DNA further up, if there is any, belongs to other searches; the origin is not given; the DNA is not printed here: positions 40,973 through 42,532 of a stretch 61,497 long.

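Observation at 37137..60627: Compact glyco-NRPS gene cluster combining peptide assembly, sugar activation, two glycosyltransferases, a NodB-type deacetylase and a dedicated exporter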

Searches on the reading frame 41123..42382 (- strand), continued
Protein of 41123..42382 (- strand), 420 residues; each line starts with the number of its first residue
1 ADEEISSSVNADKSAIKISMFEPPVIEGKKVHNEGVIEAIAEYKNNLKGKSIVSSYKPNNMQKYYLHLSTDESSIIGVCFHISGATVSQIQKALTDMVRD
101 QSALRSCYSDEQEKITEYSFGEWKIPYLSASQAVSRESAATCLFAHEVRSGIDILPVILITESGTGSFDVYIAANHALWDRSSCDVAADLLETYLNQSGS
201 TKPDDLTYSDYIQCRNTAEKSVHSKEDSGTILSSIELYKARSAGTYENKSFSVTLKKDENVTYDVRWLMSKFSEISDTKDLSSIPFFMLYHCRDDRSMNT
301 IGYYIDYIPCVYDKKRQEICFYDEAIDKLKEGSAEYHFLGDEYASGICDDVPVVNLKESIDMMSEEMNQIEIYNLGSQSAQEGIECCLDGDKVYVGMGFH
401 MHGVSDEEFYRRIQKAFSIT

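Call 69: fold_search(model_id=the predicted structure, library=pdb)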
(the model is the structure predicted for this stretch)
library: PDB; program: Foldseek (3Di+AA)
matches with E <= 10: 509; with E <= 0.001: 246
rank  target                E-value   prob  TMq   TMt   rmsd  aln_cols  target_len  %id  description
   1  5ejd_D                4.4e-15  1.00  0.41  0.38  14.4       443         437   11  The crystal structure of holo T3CT (released 2016-10-19)
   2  5ejd_B                5.3e-15  1.00  0.41  0.39  13.9       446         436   11  The crystal structure of holo T3CT (released 2016-10-19)
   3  8f7h                  6.7e-15  1.00  0.39  0.37  14.0       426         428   12  The condensation domain of surfactin A synthetase C variant 18b in space group P212121 (released 2023-11-22)
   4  8f7f                  8.5e-15  1.00  0.39  0.37  14.0       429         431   12  The condensation domain of surfactin A synthetase C in space group P43212 (released 2023-11-22)
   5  5dij                  8.5e-15  1.00  0.41  0.38  14.0       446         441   10  The crystal structure of CT (released 2016-09-07)
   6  6mfx                  1.2e-14  1.00  0.38  0.15  13.8       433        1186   13  Crystal structure of a 4-domain construct of a mutant of LgrA in the substrate donation state (released 2019-11-20)
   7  5ejd_F                1.3e-14  1.00  0.41  0.39  13.9       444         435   11  The crystal structure of holo T3CT (released 2016-10-19)
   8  9be3_A                2.1e-14  1.00  0.36  0.11  13.6       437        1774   12  The pre-condensation state of the dimodular NRPS protein LgrA (released 2024-11-20)
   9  9meh                  3.5e-14  1.00  0.37  0.11  13.5       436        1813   13  Crystal structure of the dimodular LgrA after protein ligation (released 2025-03-05)
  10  6cgo_A                4.2e-14  1.00  0.38  0.31  15.9       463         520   12  Molecular basis for condensation domain-mediated chain release from the enacyloxin polyketide synthase (released 2019-02-27)
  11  9be4_B                4.2e-14  1.00  0.36  0.11  16.2       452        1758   12  The post-condensation state of the dimodular NRPS protein LgrA (released 2024-11-20)
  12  5dlk_D                7.1e-14  1.00  0.40  0.37  14.2       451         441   10  The crystal structure of CT mutant (released 2016-09-07)
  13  9be3_B                7.1e-14  1.00  0.36  0.11  16.3       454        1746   11  The pre-condensation state of the dimodular NRPS protein LgrA (released 2024-11-20)
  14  6cgo_B                8.0e-14  1.00  0.39  0.32  15.6       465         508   12  Molecular basis for condensation domain-mediated chain release from the enacyloxin polyketide synthase (released 2019-02-27)
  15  6mfz_A                9.0e-14  1.00  0.39  0.11  13.9       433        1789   13  Crystal structure of dimodular LgrA in a condensation state (released 2019-11-20)
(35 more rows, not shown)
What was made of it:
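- Closest known: Terminal condensation-like release domains: fungal CT. Same: The TqaA CT domain is the top fold-search hit and 6CGO ranks 10th (call 69).
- Tried and rejected: Fold search confirms the superfamily but cannot tell which subtype it is (call 69).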

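Call 80: list_cluster_members(proteins=[P0123, P0128, P0131, P0132, P0134, P0136, P0137, P0140, P0151, P0153])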
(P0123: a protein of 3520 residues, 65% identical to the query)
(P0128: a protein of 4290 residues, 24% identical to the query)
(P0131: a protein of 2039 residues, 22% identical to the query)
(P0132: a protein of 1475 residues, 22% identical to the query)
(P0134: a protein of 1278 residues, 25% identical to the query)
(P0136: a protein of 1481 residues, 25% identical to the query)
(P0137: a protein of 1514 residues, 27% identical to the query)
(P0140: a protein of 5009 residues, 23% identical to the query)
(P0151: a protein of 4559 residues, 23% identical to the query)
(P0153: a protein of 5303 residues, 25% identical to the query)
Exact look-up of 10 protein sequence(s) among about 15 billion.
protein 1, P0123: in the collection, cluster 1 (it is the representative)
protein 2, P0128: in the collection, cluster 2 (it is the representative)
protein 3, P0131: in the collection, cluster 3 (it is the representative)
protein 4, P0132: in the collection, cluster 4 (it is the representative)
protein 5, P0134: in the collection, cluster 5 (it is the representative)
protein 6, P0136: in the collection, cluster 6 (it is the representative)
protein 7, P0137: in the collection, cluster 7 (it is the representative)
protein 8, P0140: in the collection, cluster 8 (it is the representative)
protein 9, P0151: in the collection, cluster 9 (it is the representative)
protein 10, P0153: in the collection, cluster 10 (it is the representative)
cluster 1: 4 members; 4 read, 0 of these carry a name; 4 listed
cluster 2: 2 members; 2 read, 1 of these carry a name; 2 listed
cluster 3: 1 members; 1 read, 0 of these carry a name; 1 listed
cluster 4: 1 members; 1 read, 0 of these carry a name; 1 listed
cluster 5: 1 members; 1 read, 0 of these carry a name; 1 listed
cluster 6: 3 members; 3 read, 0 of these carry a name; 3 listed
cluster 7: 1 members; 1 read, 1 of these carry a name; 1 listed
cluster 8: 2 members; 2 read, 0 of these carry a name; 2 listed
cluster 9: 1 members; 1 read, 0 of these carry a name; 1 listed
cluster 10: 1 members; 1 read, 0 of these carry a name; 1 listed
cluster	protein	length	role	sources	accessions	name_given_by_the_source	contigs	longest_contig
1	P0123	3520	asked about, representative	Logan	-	-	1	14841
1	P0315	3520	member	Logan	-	-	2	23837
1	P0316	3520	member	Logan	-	-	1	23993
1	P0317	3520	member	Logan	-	-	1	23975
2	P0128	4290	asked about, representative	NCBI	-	-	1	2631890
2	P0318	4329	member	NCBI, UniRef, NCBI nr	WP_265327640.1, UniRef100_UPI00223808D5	non-ribosomal peptide synthetase [Clostridium mediterraneense] | non-ribosomal peptide synthetase n=1 Tax=Clostridium mediterraneense TaxID=1805472 ...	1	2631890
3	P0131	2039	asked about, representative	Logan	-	-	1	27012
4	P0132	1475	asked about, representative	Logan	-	-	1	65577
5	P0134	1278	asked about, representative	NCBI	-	-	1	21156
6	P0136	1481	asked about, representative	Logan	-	-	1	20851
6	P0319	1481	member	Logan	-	-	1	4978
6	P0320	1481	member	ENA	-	-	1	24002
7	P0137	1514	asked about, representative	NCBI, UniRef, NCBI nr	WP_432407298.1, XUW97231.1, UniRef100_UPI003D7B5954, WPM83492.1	amino acid adenylation domain-containing protein [Wukongibacter sp. M2B1] | amino acid adenylation domain-containing protein n=1 Tax=Wukongibacter sp. M2B1 ... | NRPS [Wukongibacter baidiensis]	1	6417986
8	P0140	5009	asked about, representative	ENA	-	-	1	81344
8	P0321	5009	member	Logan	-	-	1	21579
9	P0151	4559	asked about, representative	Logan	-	-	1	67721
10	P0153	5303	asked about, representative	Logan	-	-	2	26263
